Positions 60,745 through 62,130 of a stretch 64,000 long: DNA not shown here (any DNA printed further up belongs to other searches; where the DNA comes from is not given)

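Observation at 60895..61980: Uncharacterised P-loop protein embedded between argG and argC in an operon lacking argA/argJ: candidate missing first step of arginine synthesis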

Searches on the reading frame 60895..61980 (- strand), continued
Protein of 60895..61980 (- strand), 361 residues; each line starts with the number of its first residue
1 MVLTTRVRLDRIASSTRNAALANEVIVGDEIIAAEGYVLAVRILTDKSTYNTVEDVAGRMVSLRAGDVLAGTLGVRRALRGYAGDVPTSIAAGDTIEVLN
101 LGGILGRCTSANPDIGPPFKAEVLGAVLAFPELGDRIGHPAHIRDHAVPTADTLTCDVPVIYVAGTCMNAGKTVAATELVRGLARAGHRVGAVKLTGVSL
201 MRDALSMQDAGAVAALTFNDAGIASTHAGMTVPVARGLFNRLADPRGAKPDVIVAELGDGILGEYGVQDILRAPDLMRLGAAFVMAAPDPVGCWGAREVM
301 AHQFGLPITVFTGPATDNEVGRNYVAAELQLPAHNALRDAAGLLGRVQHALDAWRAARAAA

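Call 41: find_encoding_contigs(protein=P0161, flank=8000, max_places=2)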
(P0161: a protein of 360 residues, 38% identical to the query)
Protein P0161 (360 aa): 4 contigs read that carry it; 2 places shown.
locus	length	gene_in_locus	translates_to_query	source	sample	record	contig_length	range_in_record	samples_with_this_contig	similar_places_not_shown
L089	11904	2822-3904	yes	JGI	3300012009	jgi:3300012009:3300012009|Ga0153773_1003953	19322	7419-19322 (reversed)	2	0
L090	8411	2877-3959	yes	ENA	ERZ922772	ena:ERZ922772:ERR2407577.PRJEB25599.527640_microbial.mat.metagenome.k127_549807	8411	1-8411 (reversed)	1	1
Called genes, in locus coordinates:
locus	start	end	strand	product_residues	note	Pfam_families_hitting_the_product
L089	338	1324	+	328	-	PF00389:2-Hacid_dh, PF02826:2-Hacid_dh_C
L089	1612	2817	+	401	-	PF00764:Arginosuc_synth, PF03054:tRNA_Me_trans (weak), PF06508:QueC (weak), PF20979:Arginosuc_syn_C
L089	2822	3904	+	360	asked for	-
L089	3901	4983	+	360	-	PF02729:OTCace_N, PF00185:OTCace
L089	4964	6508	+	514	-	PF00206:Lyase_1, PF14698:ASL_C2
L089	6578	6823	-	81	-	-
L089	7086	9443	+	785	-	PF00750:tRNA-synt_1d, PF05746:DALR_1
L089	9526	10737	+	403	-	PF00009:GTP_EFTU, PF03144:GTP_EFTU_D2, PF03143:GTP_EFTU_D3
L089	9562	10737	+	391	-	PF00009:GTP_EFTU, PF03144:GTP_EFTU_D2, PF03143:GTP_EFTU_D3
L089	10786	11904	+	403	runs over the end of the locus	PF00009:GTP_EFTU, PF03144:GTP_EFTU_D2, PF03143:GTP_EFTU_D3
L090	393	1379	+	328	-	PF00389:2-Hacid_dh, PF02826:2-Hacid_dh_C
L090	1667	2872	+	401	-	PF00764:Arginosuc_synth, PF03054:tRNA_Me_trans (weak), PF06508:QueC (weak), PF20979:Arginosuc_syn_C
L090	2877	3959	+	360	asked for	-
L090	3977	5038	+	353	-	PF02729:OTCace_N, PF00185:OTCace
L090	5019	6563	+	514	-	PF00206:Lyase_1, PF14698:ASL_C2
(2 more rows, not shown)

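Call 42: find_encoding_contigs(protein=P0172, flank=8000, max_places=2)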
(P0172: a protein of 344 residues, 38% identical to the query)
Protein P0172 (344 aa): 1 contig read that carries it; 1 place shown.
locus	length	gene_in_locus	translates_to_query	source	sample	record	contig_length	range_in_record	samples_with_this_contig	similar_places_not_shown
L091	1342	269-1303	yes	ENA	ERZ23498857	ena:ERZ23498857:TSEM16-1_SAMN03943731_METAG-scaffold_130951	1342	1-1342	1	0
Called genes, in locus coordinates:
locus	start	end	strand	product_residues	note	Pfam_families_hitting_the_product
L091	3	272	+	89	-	?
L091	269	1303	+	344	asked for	-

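Call 43: find_encoding_contigs(protein=P0258, flank=8000, max_places=2)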
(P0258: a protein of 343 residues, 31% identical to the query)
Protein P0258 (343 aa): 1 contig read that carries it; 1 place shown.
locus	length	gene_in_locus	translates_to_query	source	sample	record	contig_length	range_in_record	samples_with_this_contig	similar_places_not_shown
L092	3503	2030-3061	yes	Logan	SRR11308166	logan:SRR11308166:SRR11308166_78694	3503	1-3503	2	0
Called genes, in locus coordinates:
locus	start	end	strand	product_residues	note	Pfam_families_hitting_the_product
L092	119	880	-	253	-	PF01144:CoA_trans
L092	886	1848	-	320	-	PF01144:CoA_trans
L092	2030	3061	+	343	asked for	-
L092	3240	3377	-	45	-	-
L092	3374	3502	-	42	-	?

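Call 44: predict_structure(alignment_id=A1)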
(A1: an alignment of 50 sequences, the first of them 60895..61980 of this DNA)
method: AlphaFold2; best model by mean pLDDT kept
length: 361 residues; sequences in the alignment: 50
mean_pLDDT: 96.9   pTM: 0.93
mean pLDDT of the five models: 96.9, 96.5, 96.3, 96.1, 95.9
residues with pLDDT >= 90: 347; 70-90: 12; 50-70: 2; < 50: 0
segments of 3 or more residues with pLDDT < 50: none
pLDDT, mean of each block of 10 residues (from residue 1): 88 97 97 98 97 97 98 95 97 98 98 96 98 91 97 98 97 98 98 95 97 98 94 98 94 97 97 98 98 98 98 98 98 98 98 98 95
secondary structure, 60 per line:
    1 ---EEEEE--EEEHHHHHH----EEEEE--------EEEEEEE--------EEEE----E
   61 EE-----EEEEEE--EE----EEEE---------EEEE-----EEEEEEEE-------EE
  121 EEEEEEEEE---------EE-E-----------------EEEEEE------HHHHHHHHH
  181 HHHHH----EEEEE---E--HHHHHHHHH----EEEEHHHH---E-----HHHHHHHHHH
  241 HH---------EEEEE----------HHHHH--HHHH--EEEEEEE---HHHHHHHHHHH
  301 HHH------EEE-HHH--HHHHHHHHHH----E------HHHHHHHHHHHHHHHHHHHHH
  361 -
elements in order: E4-8 E11-13 H14-19 E24-28 E37-43 E52-55 E60-62 E68-73 E82-85 E95-98 E104-111 E119-129 E160-165 H172-185 E190-194 H201-209 E214-217 H218-221 H231-242 E252-256 H267-271 H274-277 E280-286 H290-303 E310-312 H319-328 H340-360

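Call 46: fold_search(model_id=the predicted structure, library=pdb)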
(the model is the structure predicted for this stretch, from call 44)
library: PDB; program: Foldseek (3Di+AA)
matches with E <= 10: 1524; with E <= 0.001: 147
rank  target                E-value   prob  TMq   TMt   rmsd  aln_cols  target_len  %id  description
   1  1jpn_B                3.6e-06  1.00  0.38  0.46   7.5       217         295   14  GMPPNP Complex of SRP GTPase NG Domain (released 2002-02-02)
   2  2hf8_B                9.1e-06  1.00  0.37  0.58   4.6       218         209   13  Crystal structure of HypB from Methanocaldococcus jannaschii in the triphosphate form, in complex with zinc (released 2006-07-04)
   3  5l3r_C                9.1e-06  1.00  0.37  0.48  10.9       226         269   16  Structure of the GTPase heterodimer of chloroplast SRP54 and FtsY from Arabidopsis thaliana (released 2016-06-08)
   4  5l3r_A                1.0e-05  1.00  0.36  0.47  11.1       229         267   15  Structure of the GTPase heterodimer of chloroplast SRP54 and FtsY from Arabidopsis thaliana (released 2016-06-08)
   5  1dts                  1.4e-05  1.00  0.35  0.52   5.1       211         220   16  CRYSTAL STRUCTURE OF AN ATP DEPENDENT CARBOXYLASE, DETHIOBIOTIN SYNTHASE, AT 1.65 ANGSTROMS RESOLUTION (released 1995-04-20)
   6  2obn_B                1.6e-05  1.00  0.39  0.41   5.5       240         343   18  Crystal structure of a duf1611 family protein (ava_3511) from anabaena variabilis atcc 29413 at 2.30 A resolution (released 2007-01-16)
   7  1dae                  1.8e-05  1.00  0.35  0.55   4.9       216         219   16  DETHIOBIOTIN SYNTHETASE COMPLEXED WITH 3-(1-AMINOETHYL) NONANEDIOIC ACID (released 1996-06-20)
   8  2j7p_A                1.9e-05  1.00  0.39  0.47  10.6       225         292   15  GMPPNP-stabilized NG domain complex of the SRP GTPases Ffh and FtsY (released 2006-12-11)
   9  1jpn_A                2.0e-05  1.00  0.38  0.46   7.6       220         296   14  GMPPNP Complex of SRP GTPase NG Domain (released 2002-02-02)
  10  4lc1_A                2.2e-05  1.00  0.38  0.43   4.5       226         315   17  MeaB, A Bacterial Homolog of MMAA, Bound to GDP and crystallized in the presence of GDP and [AlF4]- (released 2013-09-25)
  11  1ffh                  2.3e-05  1.00  0.38  0.47   7.5       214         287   14  N AND GTPASE DOMAINS OF THE SIGNAL SEQUENCE RECOGNITION PROTEIN FFH FROM THERMUS AQUATICUS (released 1997-12-31)
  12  5auq_G                2.3e-05  1.00  0.35  0.52   4.1       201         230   19  Crystal structure of ATPase-type HypB in the nucleotide free state (released 2015-06-24)
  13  1ls1                  2.5e-05  1.00  0.39  0.48   7.4       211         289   16  T. aquaticus Ffh NG Domain at 1.1A Resolution (released 2002-11-16)
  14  4ak9_A                2.5e-05  1.00  0.38  0.44  10.9       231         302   14  Structure of chloroplast FtsY from Physcomitrella patens (released 2013-01-16)
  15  3dm5_B                2.5e-05  1.00  0.37  0.33  13.1       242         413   13  Structures of SRP54 and SRP19, the two proteins assembling the ribonucleic core of the Signal Recognition Particle fro (released 2008-11-04)
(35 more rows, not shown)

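Call 48: find_encoding_contigs(protein=P0177, flank=8000, max_places=2)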
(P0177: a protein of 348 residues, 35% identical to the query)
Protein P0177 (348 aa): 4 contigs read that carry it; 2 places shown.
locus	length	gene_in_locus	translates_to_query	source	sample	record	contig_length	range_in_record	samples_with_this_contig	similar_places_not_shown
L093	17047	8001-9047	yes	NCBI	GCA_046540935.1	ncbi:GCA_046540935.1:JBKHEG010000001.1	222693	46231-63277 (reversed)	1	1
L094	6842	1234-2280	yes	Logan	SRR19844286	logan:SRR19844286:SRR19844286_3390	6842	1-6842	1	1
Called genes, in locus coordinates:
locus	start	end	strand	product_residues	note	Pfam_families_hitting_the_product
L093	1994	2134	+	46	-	-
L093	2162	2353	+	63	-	PF14528:LAGLIDADG_3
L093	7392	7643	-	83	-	PF26438:DUF8108_N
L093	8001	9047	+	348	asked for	-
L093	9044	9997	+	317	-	PF14397:ATPgrasp_ST (faint), PF14398:ATPgrasp_YheCD (weak), PF02655:ATP-grasp_3 (faint), PF02955:GSH-S_ATP, PF08443:RimK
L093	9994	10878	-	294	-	PF02655:ATP-grasp_3, PF02786:CPSase_L_D2 (weak), PF08443:RimK, PF02955:GSH-S_ATP, PF02750:Synapsin_C (weak), PF07478:Dala_Dala_lig_C (faint)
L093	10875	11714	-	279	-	-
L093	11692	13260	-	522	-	PF05552:MS_channel_1st_1 (faint), PF00924:MS_channel_2nd (weak), PF03412:Peptidase_C39 (faint), PF13529:Peptidase_C39_2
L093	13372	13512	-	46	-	-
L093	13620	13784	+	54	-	PF07754:Ribosomal_aS21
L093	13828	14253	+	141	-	PF00164:Ribosom_S12_S23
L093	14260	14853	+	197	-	PF00177:Ribosomal_S7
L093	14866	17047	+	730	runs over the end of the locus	PF00009:GTP_EFTU, PF22042:EF-G_D2, PF03144:GTP_EFTU_D2, PF14492:EFG_III, PF03764:EFG_IV, PF00679:EFG_C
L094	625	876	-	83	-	PF26438:DUF8108_N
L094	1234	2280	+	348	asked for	-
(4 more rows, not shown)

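Call 51: search_protein_families(library=ncbifam, alignment_id=A1, max_evalue=1)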
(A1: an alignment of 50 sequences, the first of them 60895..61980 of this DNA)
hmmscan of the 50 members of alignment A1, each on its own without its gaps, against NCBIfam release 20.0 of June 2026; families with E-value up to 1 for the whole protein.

A. member 1, window:60895-61980:- (361 aa): 5 families
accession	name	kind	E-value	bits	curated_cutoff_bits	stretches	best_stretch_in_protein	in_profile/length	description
TIGR00176.1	mobB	equivalog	0.0032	17.5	76.2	1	161-225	2-70/155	molybdopterin-guanine dinucleotide biosynthesis protein B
TIGR00347.1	bioD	equivalog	0.0043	17.2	83.3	1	162-210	1-52/166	dethiobiotin synthase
NF011056.0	PRK14489.1-1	equivalog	0.0064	15.7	379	1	152-201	197-245/363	bifunctional molybdenum cofactor guanylyltransferase MobA/molybdopterin-guanine dinucleotide biosynthesis adaptor protein MobB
TIGR00313.1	cobQ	equivalog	0.0089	14.9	309.9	1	161-202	1-42/477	cobyric acid synthase CobQ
NF001989.1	PRK00784.1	equivalog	0.055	12.1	273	1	160-195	2-37/480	cobyric acid synthase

B. families by the number of members that match (of 50 scanned): 68 families (the first 25 are shown)
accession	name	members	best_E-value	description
TIGR00176.1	mobB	37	9e-06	molybdopterin-guanine dinucleotide biosynthesis protein B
NF011056.0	PRK14489.1-1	27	2e-07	bifunctional molybdenum cofactor guanylyltransferase MobA/molybdopterin-guanine dinucleotide biosynthesis adaptor protein MobB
TIGR00347.1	bioD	18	0.00011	dethiobiotin synthase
NF002204.1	PRK01077.1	18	0.0011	cobyrinic acid a,c-diamide synthase CobB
NF011063.0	PRK14494.1-2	14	9.5e-07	putative molybdopterin-guanine dinucleotide biosynthesis protein MobB/FeS domain-containing protein protein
NF001989.1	PRK00784.1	10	0.0086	cobyric acid synthase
TIGR00313.1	cobQ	9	0.0034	cobyric acid synthase CobQ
NF011065.0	PRK14494.1-4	4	2.2e-05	putative molybdopterin-guanine dinucleotide biosynthesis protein MobB/FeS domain-containing protein protein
NF011064.0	PRK14494.1-3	4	0.0037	putative molybdopterin-guanine dinucleotide biosynthesis protein MobB/FeS domain-containing protein protein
NF011060.0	PRK14491.1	4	0.0097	bifunctional molybdopterin-guanine dinucleotide biosynthesis adaptor protein MobB/molybdopterin molybdotransferase MoeA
NF008021.0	PRK10751.1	4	0.014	molybdopterin-guanine dinucleotide biosynthesis protein MobB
NF052386.1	reactivase_KamB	4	0.037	lysine 5,6-aminomutase reactivase subunit KamB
TIGR02068.2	cya_phycin_syn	3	6.1e-05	cyanophycin synthetase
TIGR00379.1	cobB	3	0.01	cobyrinic/hydrogenobyrinic acid a,c-diamide synthase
NF053748.1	bifunc_CobBC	2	0.0019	bifunctional hydrogenobyrinic acid a,c-diamide synthase/histidinol phosphate aminotransferase CobBC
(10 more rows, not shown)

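Call 58: search_solved_structures(query=A2, max_evalue=10, show_alignments=0)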
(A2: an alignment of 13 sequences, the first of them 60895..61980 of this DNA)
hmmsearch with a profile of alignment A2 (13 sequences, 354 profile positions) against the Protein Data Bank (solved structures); distinct sequences matched with E-value up to 10: 5.
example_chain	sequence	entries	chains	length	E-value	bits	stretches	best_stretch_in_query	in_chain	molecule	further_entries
6rd4_S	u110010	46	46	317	0.21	13.7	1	167-254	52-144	ATP synthase gamma chain, mitochondrial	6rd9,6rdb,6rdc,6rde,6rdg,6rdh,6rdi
1dts_A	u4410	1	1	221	0.26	13.4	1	160-192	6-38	DETHIOBIOTIN SYNTHETASE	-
1a82_A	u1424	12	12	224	0.27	13.3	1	160-192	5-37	DETHIOBIOTIN SYNTHETASE | PROTEIN (DETHIOBIOTIN SYNTHETASE) | DETHIOBIOTIN SYNTHASE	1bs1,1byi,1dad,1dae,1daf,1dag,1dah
1gk4_A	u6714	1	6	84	1.4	11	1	187-222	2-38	VIMENTIN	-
3mle_A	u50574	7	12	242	1.6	10.8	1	157-191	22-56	Dethiobiotin synthetase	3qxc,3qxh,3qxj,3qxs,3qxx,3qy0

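Call 69: list_cluster_members(proteins=[P0121, P0123, P0125, P0126, P0127, P0130, P0131, P0132, P0134, P0135])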
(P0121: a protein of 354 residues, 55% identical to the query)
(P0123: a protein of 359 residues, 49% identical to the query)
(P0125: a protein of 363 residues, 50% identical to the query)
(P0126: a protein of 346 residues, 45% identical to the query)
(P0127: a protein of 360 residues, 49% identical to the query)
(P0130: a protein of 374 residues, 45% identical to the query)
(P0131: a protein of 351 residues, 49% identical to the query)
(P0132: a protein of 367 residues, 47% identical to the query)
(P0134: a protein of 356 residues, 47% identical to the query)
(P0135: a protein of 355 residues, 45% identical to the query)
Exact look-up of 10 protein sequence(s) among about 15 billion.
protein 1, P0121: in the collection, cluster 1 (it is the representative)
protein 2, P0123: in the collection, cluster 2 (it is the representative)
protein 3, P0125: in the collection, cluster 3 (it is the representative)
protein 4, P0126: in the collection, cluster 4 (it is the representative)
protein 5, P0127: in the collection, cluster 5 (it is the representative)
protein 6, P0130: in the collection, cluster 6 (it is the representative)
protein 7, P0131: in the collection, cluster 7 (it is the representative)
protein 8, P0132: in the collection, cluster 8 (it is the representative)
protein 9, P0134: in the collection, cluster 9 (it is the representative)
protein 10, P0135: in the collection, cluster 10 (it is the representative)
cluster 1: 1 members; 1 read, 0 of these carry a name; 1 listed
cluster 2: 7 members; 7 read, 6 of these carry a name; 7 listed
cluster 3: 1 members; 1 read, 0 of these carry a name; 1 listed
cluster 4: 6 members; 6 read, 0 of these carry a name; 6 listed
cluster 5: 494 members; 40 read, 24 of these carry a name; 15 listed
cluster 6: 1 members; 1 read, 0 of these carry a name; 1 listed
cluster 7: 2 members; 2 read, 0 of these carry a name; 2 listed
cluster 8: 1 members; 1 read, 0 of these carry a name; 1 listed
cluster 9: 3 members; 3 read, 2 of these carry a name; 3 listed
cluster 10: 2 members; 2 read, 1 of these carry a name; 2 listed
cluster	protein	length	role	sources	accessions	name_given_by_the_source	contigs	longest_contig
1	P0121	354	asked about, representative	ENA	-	-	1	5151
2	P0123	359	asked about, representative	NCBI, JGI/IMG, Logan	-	hypothetical protein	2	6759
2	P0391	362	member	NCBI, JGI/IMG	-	hypothetical protein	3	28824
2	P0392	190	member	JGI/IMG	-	hypothetical protein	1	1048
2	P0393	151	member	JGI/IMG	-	hypothetical protein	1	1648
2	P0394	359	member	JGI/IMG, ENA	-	hypothetical protein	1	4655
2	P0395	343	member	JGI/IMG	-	hypothetical protein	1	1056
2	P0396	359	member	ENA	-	-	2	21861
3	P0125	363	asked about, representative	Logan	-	-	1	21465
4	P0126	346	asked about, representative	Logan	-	-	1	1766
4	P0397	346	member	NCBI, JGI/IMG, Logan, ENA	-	-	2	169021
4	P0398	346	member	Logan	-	-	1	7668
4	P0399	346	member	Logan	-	-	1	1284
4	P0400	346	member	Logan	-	-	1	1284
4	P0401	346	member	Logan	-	-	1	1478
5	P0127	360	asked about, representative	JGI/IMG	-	hypothetical protein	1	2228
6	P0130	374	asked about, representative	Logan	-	-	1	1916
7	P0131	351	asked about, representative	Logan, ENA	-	-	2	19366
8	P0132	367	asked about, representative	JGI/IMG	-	-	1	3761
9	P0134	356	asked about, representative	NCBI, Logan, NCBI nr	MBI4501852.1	MAG: hypothetical protein HY700_11900 [Gemmatimonadetes bacterium] | hypothetical protein [Gemmatimonadota bacterium]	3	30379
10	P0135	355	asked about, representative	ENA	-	-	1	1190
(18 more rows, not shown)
